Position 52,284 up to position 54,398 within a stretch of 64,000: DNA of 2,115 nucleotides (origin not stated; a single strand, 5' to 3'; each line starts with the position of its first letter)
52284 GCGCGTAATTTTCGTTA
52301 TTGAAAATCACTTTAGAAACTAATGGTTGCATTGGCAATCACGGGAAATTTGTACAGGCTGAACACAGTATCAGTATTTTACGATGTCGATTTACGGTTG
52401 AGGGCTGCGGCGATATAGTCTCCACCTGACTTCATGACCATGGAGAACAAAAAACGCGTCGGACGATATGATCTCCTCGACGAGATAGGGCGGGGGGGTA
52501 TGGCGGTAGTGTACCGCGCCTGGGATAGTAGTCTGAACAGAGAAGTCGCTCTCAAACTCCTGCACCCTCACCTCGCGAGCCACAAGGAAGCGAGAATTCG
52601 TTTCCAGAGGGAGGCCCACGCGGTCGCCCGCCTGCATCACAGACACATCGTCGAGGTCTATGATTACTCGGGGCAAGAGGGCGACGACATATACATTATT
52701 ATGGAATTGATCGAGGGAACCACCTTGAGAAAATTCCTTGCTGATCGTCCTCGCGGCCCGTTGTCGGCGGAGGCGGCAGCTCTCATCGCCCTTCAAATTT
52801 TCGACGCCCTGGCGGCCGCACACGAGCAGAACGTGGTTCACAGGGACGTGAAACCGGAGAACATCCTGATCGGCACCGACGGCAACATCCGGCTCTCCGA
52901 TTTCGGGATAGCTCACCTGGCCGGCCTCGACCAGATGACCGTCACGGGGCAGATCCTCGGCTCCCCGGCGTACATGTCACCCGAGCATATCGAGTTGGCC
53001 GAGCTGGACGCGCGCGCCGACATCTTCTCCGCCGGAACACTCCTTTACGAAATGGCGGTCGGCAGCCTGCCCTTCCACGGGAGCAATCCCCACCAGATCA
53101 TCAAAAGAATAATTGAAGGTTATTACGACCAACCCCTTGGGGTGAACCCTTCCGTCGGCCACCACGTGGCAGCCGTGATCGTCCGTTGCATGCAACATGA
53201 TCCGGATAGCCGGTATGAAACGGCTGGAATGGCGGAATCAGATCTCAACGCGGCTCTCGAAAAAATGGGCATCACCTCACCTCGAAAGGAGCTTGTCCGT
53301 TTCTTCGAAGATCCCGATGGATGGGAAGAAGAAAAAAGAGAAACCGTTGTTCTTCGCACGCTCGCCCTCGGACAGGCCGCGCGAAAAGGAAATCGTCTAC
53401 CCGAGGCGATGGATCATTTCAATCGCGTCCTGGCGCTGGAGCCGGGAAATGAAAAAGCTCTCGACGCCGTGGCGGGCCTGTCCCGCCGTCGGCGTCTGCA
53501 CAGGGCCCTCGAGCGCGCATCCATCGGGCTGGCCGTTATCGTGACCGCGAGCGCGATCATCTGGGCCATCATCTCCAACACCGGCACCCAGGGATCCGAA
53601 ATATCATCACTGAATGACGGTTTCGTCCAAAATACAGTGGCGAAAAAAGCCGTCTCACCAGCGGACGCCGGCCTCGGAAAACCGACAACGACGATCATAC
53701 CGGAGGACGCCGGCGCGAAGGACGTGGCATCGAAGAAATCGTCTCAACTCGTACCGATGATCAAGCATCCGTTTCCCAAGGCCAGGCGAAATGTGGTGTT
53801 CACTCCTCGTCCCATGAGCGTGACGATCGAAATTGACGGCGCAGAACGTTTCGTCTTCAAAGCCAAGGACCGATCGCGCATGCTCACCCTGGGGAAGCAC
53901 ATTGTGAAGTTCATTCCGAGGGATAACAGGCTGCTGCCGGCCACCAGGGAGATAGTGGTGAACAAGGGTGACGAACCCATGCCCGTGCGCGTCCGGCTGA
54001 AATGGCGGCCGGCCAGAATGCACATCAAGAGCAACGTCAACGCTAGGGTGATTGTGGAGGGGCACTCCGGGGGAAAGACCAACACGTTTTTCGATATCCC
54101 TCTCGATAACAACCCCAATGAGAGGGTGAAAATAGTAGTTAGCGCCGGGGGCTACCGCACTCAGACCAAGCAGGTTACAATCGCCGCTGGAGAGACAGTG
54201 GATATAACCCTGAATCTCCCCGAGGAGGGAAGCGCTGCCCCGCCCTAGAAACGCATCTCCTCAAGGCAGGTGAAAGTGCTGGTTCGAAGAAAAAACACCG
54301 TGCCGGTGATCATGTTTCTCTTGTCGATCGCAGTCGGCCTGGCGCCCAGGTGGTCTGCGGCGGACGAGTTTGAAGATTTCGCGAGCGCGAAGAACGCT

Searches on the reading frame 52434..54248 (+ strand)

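Call 78: search_protein_families(library=pfam, proteins=[window:52434-54248:+], max_evalue=0.001)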
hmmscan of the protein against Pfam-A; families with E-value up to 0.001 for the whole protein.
window:52434-54248:+ (604 aa): 6 families
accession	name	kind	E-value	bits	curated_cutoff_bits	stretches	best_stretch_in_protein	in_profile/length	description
PF00069.31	Pkinase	-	3.2e-52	178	31.7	1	12-264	1-255/263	Protein kinase domain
PF07714.23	PK_Tyr_Ser-Thr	-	1.5e-38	133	23.1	1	14-263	3-251/258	Protein tyrosine and serine/threonine kinase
PF08308.17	PEGA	-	3.8e-06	27.2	20.8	1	533-597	8-69/71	PEGA domain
PF03109.22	ABC1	-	3e-05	23.7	22.9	0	87-160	144-214/244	ABC1 atypical kinase-like domain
PF13715.12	CarbopepD_reg_2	-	0.0002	21.8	32.2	1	557-598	38-79/88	CarboxypepD_reg-like domain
PF13620.12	CarboxypepD_reg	-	0.00097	19.9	32.3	0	559-595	44-81/82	Carboxypeptidase regulatory-like domain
